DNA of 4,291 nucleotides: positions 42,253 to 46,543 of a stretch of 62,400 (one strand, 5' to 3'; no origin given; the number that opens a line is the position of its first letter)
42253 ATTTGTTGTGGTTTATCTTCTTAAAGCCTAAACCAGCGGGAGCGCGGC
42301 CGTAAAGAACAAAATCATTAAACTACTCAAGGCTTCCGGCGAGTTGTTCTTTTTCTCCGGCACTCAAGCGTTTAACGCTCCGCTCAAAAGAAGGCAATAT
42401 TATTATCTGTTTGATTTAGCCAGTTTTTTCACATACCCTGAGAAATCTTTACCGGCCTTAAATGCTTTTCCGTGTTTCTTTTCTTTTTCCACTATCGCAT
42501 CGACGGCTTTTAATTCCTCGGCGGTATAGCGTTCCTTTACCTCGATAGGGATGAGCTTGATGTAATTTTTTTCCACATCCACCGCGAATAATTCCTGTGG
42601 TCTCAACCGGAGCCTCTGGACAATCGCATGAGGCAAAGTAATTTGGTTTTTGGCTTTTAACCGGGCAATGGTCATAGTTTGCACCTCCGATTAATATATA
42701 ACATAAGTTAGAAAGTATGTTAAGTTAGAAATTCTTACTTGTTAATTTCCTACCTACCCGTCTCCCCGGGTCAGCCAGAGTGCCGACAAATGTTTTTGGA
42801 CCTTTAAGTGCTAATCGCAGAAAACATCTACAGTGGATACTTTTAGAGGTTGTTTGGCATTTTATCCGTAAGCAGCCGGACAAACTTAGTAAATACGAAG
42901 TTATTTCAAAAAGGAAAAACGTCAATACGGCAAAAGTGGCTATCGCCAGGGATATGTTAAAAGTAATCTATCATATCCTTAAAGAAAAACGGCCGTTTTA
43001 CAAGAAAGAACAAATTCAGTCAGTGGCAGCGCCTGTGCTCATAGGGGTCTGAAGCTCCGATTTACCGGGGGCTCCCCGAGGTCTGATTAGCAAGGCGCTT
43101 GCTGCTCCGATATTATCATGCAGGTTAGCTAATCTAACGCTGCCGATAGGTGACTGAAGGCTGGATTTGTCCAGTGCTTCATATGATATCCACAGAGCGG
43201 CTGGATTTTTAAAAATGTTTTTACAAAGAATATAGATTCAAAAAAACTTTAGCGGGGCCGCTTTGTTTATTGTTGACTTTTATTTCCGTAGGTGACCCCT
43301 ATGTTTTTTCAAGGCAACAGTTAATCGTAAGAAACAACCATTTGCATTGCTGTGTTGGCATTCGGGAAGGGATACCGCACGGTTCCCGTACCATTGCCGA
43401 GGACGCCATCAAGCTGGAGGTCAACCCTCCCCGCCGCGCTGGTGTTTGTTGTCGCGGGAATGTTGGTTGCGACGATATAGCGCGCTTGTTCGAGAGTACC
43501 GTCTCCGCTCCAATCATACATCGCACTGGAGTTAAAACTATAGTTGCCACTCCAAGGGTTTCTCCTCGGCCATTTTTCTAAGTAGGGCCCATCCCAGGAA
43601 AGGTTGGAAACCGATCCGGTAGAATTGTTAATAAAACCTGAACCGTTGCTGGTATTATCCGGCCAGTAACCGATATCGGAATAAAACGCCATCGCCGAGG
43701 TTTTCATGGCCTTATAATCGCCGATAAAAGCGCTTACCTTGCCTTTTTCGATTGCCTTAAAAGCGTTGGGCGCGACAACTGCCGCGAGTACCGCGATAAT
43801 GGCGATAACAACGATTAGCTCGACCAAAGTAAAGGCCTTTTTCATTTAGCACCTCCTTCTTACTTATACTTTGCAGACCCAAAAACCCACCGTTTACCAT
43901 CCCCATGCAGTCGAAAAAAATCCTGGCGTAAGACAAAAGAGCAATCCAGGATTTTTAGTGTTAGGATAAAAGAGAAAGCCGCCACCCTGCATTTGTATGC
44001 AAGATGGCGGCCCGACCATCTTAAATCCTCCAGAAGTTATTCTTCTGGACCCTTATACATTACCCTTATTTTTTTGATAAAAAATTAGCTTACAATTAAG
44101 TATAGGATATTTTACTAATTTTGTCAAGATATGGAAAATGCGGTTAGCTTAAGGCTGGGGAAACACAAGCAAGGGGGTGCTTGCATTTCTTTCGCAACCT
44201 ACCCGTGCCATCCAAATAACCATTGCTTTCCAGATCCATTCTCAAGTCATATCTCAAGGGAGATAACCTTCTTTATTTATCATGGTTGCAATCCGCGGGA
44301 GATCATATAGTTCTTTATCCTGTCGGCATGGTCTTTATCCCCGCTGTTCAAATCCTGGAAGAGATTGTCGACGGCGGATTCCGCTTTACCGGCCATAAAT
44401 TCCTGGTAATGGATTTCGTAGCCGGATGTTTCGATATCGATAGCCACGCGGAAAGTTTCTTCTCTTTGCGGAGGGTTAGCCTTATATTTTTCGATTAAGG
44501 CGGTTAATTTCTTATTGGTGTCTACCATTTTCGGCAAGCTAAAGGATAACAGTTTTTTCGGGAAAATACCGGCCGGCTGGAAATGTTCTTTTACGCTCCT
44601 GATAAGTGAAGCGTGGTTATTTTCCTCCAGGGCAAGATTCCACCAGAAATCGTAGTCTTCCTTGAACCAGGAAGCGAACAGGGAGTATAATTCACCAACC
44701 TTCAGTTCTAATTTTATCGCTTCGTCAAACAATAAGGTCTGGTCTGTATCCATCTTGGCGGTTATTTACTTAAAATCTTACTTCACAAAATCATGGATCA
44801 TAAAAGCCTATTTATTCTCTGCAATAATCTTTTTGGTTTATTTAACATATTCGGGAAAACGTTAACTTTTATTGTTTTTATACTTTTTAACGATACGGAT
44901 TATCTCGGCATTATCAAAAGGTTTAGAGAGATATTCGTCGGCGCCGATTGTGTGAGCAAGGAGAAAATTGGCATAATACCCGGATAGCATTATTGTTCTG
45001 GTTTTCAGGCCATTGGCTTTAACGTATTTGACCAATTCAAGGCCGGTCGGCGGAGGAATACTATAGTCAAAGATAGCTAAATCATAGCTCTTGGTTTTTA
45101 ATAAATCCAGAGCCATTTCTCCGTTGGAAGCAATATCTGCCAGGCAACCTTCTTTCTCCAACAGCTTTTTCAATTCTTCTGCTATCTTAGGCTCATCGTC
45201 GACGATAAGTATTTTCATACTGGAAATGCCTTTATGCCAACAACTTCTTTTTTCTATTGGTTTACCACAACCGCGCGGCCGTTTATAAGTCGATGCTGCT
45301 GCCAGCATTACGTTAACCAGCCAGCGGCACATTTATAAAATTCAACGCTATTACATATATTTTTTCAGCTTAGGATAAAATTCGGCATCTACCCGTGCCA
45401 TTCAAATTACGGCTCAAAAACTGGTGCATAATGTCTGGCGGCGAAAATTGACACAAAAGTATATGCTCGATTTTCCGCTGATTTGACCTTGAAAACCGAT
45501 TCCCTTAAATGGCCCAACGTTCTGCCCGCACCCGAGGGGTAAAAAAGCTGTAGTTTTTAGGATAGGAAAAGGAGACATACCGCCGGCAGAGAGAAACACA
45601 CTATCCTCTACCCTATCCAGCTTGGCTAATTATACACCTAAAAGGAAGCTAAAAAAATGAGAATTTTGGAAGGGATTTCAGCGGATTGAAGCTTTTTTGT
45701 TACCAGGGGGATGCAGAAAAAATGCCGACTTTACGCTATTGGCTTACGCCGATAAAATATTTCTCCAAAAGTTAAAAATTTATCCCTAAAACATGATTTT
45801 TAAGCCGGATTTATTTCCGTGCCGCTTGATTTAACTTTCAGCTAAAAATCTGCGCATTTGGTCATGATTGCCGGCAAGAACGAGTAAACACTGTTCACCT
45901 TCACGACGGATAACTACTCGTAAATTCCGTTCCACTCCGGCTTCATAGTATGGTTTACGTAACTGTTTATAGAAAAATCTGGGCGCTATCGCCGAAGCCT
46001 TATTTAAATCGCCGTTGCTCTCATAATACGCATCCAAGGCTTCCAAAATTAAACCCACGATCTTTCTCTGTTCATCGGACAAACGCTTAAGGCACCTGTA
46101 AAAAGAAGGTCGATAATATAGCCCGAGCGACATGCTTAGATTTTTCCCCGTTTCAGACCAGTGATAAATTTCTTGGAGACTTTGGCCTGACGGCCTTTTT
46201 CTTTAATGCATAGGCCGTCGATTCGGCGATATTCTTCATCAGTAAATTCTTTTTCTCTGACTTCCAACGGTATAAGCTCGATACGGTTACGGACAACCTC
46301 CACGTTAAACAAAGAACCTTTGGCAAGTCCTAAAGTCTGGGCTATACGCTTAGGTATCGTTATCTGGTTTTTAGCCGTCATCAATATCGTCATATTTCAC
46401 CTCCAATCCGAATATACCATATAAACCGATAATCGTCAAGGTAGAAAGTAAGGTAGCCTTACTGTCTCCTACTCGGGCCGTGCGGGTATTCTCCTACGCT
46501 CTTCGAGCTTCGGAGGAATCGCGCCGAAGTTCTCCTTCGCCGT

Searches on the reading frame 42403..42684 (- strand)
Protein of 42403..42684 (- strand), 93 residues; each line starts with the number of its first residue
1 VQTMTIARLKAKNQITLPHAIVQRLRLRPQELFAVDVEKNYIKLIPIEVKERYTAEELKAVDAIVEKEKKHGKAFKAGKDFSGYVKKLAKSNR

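Call 75: search_protein_families(library=pfam, proteins=[window:42403-42684:-], max_evalue=0.01)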
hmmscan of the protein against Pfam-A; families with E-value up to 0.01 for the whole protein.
window:42403-42684:- (93 aa): 1 family
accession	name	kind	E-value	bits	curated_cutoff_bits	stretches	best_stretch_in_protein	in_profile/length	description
PF04014.23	MazE_antitoxin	-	0.0057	17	24.7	1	10-48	5-44/48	Antidote-toxin recognition MazE, bacterial antitoxin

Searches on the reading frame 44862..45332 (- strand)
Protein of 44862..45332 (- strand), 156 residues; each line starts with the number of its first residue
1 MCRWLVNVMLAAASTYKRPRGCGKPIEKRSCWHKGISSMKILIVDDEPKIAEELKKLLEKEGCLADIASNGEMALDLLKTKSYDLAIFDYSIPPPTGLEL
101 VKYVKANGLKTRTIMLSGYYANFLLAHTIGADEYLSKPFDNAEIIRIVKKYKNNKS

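Call 75: search_protein_families(library=pfam, proteins=[window:44862-45332:-], max_evalue=0.01)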
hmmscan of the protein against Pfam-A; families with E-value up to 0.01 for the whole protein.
window:44862-45332:- (156 aa): 1 family
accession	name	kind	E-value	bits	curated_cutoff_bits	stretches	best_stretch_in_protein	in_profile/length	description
PF00072.30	Response_reg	-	1.4e-22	80.3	30.2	1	41-148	1-110/111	Response regulator receiver domain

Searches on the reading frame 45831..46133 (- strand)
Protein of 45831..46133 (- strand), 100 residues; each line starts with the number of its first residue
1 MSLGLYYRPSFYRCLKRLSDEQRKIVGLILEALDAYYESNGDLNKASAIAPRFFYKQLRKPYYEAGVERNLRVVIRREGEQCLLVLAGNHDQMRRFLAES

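Call 75: search_protein_families(library=pfam, proteins=[window:45831-46133:-], max_evalue=0.01)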
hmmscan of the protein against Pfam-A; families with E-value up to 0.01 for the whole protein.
window:45831-46133:- (100 aa): 1 family
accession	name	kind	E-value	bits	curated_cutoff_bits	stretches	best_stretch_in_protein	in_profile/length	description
PF24767.1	UBA_At5g58720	-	0.0034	17.6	27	1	31-49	21-39/44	At5g58720 UBA-like domain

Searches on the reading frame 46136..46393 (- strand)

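Call 75: search_protein_families(library=pfam, proteins=[window:46136-46393:-], max_evalue=0.01)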
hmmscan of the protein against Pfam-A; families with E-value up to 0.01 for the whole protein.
window:46136-46393:- (85 aa): 1 family
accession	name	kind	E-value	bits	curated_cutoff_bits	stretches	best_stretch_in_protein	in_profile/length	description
PF04014.23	MazE_antitoxin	-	9e-08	32.4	24.7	1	8-43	7-43/48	Antidote-toxin recognition MazE, bacterial antitoxin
